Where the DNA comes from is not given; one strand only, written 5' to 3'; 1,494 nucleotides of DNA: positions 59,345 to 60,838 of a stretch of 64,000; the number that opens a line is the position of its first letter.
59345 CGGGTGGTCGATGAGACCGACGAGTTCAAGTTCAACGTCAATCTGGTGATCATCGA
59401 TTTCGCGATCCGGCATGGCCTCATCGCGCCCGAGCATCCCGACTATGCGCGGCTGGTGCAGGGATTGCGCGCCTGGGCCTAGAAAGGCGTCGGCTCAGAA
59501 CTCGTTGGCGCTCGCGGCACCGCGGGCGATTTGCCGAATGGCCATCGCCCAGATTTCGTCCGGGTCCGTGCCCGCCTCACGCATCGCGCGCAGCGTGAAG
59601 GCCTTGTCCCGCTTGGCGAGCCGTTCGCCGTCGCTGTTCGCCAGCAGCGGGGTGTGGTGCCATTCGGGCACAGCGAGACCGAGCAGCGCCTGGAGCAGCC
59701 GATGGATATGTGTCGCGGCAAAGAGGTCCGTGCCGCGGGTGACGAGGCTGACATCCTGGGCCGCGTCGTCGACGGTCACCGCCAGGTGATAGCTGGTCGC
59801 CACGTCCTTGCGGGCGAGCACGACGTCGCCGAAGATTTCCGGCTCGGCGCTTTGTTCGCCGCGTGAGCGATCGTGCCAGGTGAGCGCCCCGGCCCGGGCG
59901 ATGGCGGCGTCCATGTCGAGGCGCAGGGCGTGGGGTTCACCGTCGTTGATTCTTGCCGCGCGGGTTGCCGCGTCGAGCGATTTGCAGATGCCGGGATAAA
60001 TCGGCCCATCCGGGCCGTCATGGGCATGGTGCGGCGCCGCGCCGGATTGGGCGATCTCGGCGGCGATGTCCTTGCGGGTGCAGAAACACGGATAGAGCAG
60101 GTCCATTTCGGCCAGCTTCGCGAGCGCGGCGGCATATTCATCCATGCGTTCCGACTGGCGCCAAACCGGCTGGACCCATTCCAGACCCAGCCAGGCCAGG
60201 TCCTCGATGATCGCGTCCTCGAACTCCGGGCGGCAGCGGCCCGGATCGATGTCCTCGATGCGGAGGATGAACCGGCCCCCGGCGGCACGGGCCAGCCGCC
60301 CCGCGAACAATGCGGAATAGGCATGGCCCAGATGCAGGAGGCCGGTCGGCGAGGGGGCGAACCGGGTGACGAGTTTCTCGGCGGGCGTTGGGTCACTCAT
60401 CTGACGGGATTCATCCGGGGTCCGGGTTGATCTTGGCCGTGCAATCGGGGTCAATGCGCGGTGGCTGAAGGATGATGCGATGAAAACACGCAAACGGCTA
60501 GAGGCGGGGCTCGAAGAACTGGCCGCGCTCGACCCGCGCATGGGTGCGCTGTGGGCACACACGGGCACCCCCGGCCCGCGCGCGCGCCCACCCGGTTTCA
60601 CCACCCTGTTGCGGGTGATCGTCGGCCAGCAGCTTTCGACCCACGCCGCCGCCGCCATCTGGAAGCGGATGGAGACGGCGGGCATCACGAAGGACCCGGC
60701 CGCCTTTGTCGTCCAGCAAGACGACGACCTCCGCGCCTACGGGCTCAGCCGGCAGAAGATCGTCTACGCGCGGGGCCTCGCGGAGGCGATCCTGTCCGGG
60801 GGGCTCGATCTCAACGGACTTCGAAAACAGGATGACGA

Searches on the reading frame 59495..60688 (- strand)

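Call 61: search_protein_families(library=pfam, proteins=[window:59495-60688:-], max_evalue=0.00001)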
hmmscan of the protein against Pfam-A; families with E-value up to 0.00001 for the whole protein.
window:59495-60688:- (397 aa): 1 family
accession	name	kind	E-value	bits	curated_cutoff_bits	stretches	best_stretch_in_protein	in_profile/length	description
PF00749.27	tRNA-synt_1c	-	3.4e-50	171.2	23.4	1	105-379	1-268/314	tRNA synthetases class I (E and Q), catalytic domain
